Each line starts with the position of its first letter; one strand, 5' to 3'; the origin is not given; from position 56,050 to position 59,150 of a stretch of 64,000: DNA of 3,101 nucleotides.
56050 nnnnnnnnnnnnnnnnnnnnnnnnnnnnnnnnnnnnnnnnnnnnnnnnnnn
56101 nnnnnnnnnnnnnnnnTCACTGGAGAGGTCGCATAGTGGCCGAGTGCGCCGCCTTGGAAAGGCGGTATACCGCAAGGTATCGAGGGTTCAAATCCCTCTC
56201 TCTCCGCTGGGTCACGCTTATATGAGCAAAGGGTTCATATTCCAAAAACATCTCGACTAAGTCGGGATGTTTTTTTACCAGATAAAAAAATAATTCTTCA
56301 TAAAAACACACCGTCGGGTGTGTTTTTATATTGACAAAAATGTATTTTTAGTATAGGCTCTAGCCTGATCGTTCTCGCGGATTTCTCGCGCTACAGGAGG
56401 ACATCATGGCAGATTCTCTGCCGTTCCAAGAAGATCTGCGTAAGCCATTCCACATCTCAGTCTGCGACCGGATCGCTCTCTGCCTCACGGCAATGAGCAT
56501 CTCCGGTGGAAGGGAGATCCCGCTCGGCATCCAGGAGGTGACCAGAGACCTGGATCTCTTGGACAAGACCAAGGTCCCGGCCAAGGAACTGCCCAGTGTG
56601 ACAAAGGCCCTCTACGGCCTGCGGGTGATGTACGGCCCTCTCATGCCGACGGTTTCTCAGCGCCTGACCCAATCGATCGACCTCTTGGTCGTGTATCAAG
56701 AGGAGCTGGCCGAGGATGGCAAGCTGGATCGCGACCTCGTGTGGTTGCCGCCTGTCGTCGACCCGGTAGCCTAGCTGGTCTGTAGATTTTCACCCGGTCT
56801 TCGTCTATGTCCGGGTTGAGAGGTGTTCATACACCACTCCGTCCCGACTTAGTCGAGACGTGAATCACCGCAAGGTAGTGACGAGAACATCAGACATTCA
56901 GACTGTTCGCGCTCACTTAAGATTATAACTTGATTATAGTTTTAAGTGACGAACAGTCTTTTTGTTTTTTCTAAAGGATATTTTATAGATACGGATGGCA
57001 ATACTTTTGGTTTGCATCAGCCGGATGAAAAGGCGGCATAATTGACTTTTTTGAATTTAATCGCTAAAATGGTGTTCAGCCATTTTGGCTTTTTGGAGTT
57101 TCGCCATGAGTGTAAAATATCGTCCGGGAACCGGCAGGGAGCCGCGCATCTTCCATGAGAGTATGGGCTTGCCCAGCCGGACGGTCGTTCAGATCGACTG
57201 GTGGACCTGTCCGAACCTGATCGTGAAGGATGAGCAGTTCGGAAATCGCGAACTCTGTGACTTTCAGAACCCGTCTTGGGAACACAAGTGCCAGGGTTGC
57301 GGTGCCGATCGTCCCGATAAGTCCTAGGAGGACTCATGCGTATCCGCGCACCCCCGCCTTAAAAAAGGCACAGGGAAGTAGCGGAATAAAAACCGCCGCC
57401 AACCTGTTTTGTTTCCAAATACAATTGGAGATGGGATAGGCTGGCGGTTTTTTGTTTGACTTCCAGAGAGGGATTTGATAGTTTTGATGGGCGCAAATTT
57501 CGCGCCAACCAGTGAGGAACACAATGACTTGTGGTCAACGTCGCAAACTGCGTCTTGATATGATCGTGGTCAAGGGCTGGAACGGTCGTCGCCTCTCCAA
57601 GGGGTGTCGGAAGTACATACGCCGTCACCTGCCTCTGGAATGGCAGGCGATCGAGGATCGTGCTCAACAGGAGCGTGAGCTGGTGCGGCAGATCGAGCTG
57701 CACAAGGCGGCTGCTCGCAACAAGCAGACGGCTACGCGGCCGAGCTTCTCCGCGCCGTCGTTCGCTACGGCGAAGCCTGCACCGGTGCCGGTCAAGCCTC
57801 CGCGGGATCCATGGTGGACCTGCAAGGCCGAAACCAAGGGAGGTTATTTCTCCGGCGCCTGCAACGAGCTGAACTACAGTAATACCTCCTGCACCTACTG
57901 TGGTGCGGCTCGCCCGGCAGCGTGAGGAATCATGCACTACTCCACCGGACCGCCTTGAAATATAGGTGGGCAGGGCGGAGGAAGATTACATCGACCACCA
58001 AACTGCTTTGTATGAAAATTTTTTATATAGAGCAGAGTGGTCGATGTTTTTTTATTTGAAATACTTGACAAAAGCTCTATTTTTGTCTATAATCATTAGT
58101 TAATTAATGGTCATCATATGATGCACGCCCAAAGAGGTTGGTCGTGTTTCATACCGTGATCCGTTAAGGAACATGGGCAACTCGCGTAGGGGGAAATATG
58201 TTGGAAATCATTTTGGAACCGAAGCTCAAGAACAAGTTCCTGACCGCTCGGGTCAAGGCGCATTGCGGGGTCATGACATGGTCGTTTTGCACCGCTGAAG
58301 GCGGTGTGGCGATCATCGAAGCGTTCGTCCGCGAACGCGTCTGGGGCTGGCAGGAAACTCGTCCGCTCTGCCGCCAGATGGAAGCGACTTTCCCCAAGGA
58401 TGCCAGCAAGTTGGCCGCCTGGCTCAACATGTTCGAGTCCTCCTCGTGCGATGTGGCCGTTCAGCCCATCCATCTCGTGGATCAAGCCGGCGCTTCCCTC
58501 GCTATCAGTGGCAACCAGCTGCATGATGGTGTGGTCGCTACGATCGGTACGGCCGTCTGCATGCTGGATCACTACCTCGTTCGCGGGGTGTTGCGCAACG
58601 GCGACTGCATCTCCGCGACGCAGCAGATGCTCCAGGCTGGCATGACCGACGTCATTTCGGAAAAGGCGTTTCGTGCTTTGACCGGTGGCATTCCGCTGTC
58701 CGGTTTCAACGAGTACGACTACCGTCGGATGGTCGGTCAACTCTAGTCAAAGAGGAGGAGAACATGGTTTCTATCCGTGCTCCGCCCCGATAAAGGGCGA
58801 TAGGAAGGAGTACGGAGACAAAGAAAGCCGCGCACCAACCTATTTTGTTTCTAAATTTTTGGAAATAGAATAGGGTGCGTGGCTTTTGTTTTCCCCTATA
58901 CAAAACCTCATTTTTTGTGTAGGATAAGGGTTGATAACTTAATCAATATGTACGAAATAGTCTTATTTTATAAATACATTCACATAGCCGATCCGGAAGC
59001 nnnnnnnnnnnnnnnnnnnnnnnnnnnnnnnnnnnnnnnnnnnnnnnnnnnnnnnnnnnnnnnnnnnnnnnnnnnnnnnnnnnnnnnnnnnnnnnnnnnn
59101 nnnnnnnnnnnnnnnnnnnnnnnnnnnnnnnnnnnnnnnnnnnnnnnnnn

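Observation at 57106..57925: Pair of small proteins sharing a RanBP2-like zinc-finger C-terminus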

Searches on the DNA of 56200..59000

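Call 51: search_rna_families(source=window, start=56200, end=59000, threshold=evalue, max_evalue=10)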
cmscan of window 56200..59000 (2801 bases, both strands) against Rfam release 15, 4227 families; matches with E-value up to 10: 8.
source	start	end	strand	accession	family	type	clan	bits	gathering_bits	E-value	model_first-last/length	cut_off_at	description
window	57980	58058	+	RF02436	SpF43_sRNA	Gene; sRNA;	-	33.2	70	0.00023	15-94/99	no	Streptococcus sRNA SpF43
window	56212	56329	+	RF01770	rimP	Cis-reg; leader;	-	29.8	47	0.037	1-102/102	no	Gammaprotebacteria rimP leader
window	56295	56352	-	RF02064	STnc370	Gene; sRNA;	-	24.3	54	3.9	1-71/71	no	Enterobacterial sRNA STnc370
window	56888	56970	+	RF04172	MIR8675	Gene; miRNA;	-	23.5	90.8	0.23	1-95/95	no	MIR8675 microRNA precursor family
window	58826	58886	+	RF04106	mir-1303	Gene; miRNA;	-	21.6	107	0.78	1-85/85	no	mir-1303 microRNA precursor family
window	57981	58054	+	RF03879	mir-2831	Gene; miRNA;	-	21.2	90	0.66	1-75/75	no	mir-2831 microRNA precursor family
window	57391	57453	+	RF02968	DUF3800-IX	Gene; sRNA;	-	20.2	36.8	0.62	1-67/67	no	DUF3800-IX RNA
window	56466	56557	-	RF00387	IRES_FGF1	Cis-reg; IRES;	-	15.6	38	3.9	1-162/162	no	FGF-1 internal ribosome entry site (IRES)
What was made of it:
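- Tried and rejected: The best match is a terminator-like similarity to SpF43 (33 bits against 70) (call 51).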

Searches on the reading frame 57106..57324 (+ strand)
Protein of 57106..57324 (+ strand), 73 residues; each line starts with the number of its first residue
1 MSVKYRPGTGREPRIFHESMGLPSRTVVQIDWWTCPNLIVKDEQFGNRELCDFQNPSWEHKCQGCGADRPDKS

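Call 6: search_protein_families(library=pfam, proteins=[window:57106-57324:+], max_evalue=10)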
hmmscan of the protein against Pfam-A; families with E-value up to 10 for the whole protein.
window:57106-57324:+ (73 aa): 1 family
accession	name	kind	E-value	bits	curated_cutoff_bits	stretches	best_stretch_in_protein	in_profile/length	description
PF00641.23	Zn_ribbon_RanBP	-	0.0023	17.6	27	1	51-71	10-30/30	Zn-finger in Ran binding protein and others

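Call 7: search_protein_families(library=phrogs, proteins=[window:57106-57324:+], max_evalue=1)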
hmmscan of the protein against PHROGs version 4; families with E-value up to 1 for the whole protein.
window:57106-57324:+ (73 aa): 0 families

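Call 11: find_homologous_proteins(query=window:57106-57324:+, max_evalue=10)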
Query window:57106-57324:+ (73 aa): 2 proteins with E <= 10 among 2 candidates.
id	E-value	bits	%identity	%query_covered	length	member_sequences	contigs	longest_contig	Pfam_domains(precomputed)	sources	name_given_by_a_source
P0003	3.0e-47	176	100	100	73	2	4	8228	-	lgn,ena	-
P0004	1.8e-27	113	70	96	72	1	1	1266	-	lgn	-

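Call 15: find_encoding_contigs(protein=P0004, flank=10000)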
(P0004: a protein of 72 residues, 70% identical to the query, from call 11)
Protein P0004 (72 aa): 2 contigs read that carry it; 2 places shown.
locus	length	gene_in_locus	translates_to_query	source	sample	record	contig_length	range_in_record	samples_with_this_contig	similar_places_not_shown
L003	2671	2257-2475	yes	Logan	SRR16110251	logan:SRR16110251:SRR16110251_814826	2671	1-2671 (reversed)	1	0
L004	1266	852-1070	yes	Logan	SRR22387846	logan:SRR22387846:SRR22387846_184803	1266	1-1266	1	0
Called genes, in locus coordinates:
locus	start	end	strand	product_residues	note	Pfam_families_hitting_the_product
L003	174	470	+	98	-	-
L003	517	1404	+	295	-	PF06983:3-dmu-9_3-mt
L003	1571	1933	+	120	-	-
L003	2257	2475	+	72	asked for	-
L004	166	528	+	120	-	-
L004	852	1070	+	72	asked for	-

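Call 23: search_solved_structures(query=window:57106-57324:+, max_evalue=10, show_alignments=3)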
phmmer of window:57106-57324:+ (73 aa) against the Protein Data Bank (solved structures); distinct sequences matched with E-value up to 10: 1.
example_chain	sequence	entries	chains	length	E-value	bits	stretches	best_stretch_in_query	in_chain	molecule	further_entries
6g99_B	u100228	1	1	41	1.9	12.1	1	49-71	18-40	RNA-binding protein FUS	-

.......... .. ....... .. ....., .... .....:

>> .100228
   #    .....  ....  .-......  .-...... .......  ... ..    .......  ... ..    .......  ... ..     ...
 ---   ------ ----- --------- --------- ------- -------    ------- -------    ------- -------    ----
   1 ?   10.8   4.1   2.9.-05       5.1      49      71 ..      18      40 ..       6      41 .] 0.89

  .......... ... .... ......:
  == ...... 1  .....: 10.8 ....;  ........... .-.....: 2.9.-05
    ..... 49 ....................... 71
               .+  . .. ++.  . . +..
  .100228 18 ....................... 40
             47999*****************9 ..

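Call 25: search_protein_families(library=ncbifam, proteins=[window:57106-57324:+, P0004], max_evalue=10)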
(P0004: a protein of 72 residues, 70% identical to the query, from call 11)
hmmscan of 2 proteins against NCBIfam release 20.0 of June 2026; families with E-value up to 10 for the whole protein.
window:57106-57324:+ (73 aa): 0 families

P0004 (72 aa): 0 families

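Call 37: predict_structure(alignment_id=A3)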
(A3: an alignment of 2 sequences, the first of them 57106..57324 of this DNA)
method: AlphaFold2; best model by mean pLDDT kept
length: 73 residues; sequences in the alignment: 2
mean_pLDDT: 43.3   pTM: 0.21
mean pLDDT of the five models: 43.3, 41.5, 40.6, 39.0, 37.8
residues with pLDDT >= 90: 0; 70-90: 0; 50-70: 19; < 50: 54
segments of 3 or more residues with pLDDT < 50: 1-37, 39-44, 65-73
pLDDT, mean of each block of 10 residues (from residue 1): 37 39 39 46 48 53 45 32
secondary structure, 60 per line:
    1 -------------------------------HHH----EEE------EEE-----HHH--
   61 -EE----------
elements in order: E39-41 E48-50

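Call 39: search_protein_representatives(alignment_id=A3)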
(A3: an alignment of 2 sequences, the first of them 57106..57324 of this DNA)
Query: 2 sequences, 74 profile positions. Proteins with E-value up to 0.001 (for the whole library): 4; up to 1e-10: 2; up to 1e-30: 1. The best 4 are listed.
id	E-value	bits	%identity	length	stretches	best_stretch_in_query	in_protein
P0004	8.1e-46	170.1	-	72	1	1-71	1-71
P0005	2.1e-15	72.7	-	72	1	12-71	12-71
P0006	1.2e-07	47.9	-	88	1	1-73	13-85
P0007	3.4e-07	46.4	-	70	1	29-70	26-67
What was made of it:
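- Only 4 clusters among 1.84e9 representatives (call 39).
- Tried and rejected: The exhaustive representative search gave 4 clusters (call 39).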

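Call 41: find_encoding_contigs(protein=P0005, flank=6000)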
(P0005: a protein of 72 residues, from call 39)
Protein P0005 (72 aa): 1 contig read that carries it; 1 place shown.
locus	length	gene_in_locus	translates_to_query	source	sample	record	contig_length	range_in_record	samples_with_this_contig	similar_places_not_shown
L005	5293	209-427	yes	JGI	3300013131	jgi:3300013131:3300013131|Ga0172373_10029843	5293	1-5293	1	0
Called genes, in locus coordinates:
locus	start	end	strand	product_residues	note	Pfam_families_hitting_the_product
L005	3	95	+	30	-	?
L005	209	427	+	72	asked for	-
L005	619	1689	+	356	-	-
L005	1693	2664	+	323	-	PF17773:UPF0176_N, PF00581:Rhodanese, PF12368:Rhodanese_C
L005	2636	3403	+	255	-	PF02463:SMC_N (weak), PF00005:ABC_tran, PF13304:AAA_21 (faint)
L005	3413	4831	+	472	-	PF19295:SufBD_N, PF01458:SUFBD_core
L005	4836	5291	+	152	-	?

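Call 42: find_encoding_contigs(protein=P0006, flank=6000)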
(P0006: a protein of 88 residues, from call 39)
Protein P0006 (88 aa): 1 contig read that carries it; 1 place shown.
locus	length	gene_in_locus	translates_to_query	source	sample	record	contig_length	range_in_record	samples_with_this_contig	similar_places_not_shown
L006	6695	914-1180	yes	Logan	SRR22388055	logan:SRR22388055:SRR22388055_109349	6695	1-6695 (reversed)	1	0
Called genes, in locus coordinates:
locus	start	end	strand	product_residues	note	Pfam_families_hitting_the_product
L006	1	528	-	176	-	?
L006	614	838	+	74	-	-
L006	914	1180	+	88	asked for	-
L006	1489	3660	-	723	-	PF00535:Glycos_transf_2, PF13641:Glyco_tranf_2_3 (weak)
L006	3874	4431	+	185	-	-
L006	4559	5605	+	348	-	PF17773:UPF0176_N, PF00581:Rhodanese, PF12368:Rhodanese_C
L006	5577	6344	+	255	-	PF02463:SMC_N (weak), PF00005:ABC_tran, PF13304:AAA_21 (faint)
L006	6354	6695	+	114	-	?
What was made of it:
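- Other unrelated genes (a 356-aa ORF, a GT2) occupy the same spot in relatives (calls 41, 42).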

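Call 43: find_encoding_contigs(protein=P0007, flank=6000)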
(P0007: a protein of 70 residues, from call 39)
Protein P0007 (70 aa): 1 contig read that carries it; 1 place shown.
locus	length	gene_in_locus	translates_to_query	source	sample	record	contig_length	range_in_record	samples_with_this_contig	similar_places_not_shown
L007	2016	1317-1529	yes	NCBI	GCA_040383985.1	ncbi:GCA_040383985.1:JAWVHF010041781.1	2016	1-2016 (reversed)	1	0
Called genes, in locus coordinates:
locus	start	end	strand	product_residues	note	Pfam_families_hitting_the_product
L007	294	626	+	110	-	-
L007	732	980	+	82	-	-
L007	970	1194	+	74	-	-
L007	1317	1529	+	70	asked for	-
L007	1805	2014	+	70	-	?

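Call 49: search_solved_structures(query=A7, max_evalue=10, show_alignments=4)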
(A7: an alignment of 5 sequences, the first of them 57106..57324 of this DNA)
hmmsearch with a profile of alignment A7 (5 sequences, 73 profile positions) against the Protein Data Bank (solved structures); distinct sequences matched with E-value up to 10: 6.
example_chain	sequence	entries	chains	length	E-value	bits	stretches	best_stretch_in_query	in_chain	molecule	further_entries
6g99_B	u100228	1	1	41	0.029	17.7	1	51-72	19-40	RNA-binding protein FUS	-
5yvh_B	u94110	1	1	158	0.29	14.5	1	51-72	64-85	RNA-binding protein FUS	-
9e6q_Ag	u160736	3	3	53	0.37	14.1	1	51-69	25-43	Large ribosomal subunit protein eL40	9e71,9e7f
9sra_Bg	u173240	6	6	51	1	12.7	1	52-70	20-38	Large ribosomal subunit protein eL40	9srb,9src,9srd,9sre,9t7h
2mxv_A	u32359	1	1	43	1.1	12.7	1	50-71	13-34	RNA-binding protein 10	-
5yvg_X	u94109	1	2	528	2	11.8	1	51-72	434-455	RNA-binding protein FUS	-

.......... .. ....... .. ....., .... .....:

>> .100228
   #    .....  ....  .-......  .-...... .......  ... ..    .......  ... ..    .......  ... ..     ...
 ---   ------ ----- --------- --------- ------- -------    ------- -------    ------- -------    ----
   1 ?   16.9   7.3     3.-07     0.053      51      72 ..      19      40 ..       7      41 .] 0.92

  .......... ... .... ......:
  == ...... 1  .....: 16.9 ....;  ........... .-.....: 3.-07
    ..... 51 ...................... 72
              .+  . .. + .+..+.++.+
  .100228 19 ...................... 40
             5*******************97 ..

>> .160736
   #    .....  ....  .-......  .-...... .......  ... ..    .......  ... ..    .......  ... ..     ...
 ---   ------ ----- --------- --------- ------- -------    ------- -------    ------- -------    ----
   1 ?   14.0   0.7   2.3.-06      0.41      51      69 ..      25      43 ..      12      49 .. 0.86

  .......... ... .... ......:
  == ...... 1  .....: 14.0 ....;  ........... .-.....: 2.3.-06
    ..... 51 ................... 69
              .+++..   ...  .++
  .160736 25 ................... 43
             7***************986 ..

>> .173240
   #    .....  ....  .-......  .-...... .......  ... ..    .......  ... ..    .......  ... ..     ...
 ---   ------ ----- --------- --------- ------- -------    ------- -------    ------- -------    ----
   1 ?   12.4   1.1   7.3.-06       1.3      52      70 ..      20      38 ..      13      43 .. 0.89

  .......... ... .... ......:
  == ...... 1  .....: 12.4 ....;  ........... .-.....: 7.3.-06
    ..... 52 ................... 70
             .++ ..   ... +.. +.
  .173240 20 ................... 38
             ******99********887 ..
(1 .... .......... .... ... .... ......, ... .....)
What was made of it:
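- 57199..57315 (+): Zinc module of A: W32-W-T-C35-x15-C51-x3-N55-x6-C62-x2-C65-G-A-D-R-P70. FUS ZnF is the best PDB match (calls 23, 49).
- Closest known: Small prokaryotic zinc-ribbon proteins. Same: They share the C-x3-N-P...C-x2-C-[GR] pattern, and eL40 is matched at E 0.4-1 (call 49).
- FUS and RBM10 RanBP2 fingers are the top PDB matches (call 49). Archaeal eL40 ribbons score nearly as well as FUS (call 49), so the similarity may be generic to zinc ribbons. Archaeal eL40 ribbons score E 0.37-1, close to FUS at E 0.029 (call 49).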

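Call 50: search_protein_families(library=pfam, alignment_id=A7, max_evalue=10)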
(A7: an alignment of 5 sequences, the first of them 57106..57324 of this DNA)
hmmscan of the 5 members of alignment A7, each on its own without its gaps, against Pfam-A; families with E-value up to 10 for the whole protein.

A. member 1, window:57106-57324:+ (73 aa): 1 family
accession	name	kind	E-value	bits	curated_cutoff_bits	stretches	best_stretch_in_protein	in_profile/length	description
PF00641.23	Zn_ribbon_RanBP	-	0.0023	17.6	27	1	51-71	10-30/30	Zn-finger in Ran binding protein and others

B. families by the number of members that match (of 5 scanned): 2 families
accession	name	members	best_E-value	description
PF00641.23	Zn_ribbon_RanBP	5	0.00031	Zn-finger in Ran binding protein and others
PF18073.7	Zn_ribbon_LapB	1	0.76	Rubredoxin metal binding domain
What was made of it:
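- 57199..57315 (+): PF00641 sub-threshold hit on residues 51-71 (calls 6, 50).
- On RanBP2-type zinc finger (PF00641 / PROSITE-style pattern W-x-C-x(2,4)-C-x3-N-x6-C-x2-C): B has no hit at E<=10 (calls 6, 50).
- On Rubredoxin: No rubredoxin Pfam or NCBIfam hit (calls 6, 25, 50).
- PF00641 is hit by 5 of 5 A members, best E 3.1e-4 (call 50). The Pfam hit is sub-threshold and covers half the domain (calls 6, 50). Of all Pfam zinc-ribbon families, essentially only PF00641 is hit, and by 5 of 5 members; the sole other match is Zn_ribbon_LapB in one member at E 0.76 (call 50). One member has a very weak hit to a rubredoxin-type family, E 0.76 (call 50). There is only one CxxCG knuckle, and no rubredoxin family hit of any weight (calls 6, 50).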

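Call 55: find_related_loci(query=A7, collection=genome_contigs, flank=4000)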
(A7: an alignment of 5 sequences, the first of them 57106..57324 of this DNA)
Query A7 (73 aa) in genome_contigs; peptide patterns used: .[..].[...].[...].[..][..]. (x = any residue, [..] = any of these).
17 stretches matched a pattern; 1 encode a relative of the query (tblastn E <= 1e-3); 1 distinct loci.
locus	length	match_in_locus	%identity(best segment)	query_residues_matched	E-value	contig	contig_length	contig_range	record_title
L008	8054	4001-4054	61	41-58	1e-5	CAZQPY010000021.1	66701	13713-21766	MAG TPA_asm: uncultured Terracidiphilus sp. isolate binchicken_co3_313 genome assembly, contig: NODE_1143_length_66701_c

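Call 56: find_related_loci(query=A7, collection=viral_contigs, flank=4000)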
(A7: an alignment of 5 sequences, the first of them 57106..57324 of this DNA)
Query A7 (73 aa) in viral_contigs; peptide patterns used: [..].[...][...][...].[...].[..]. (x = any residue, [..] = any of these).
11 stretches matched a pattern, but none encodes a relative of the query by tblastn (E <= 1e-3).

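Call 63: search_protein_families(library=padloc, proteins=[window:57106-57324:+], max_evalue=1)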
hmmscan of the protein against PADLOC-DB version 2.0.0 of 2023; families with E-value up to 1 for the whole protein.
window:57106-57324:+ (73 aa): 0 families

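Call 85: search_dna_similar(query=window:57106-57324:+, collection=phages, mode=protein, max_evalue=0.01, max_rows=5)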
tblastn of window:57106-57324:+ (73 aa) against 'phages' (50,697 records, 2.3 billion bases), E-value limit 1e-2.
No match.

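Call 102: fold_search(model_id=the predicted structure, library=pdb)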
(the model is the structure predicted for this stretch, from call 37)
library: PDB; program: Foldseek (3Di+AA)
matches with E <= 10: 0; with E <= 0.001: 0
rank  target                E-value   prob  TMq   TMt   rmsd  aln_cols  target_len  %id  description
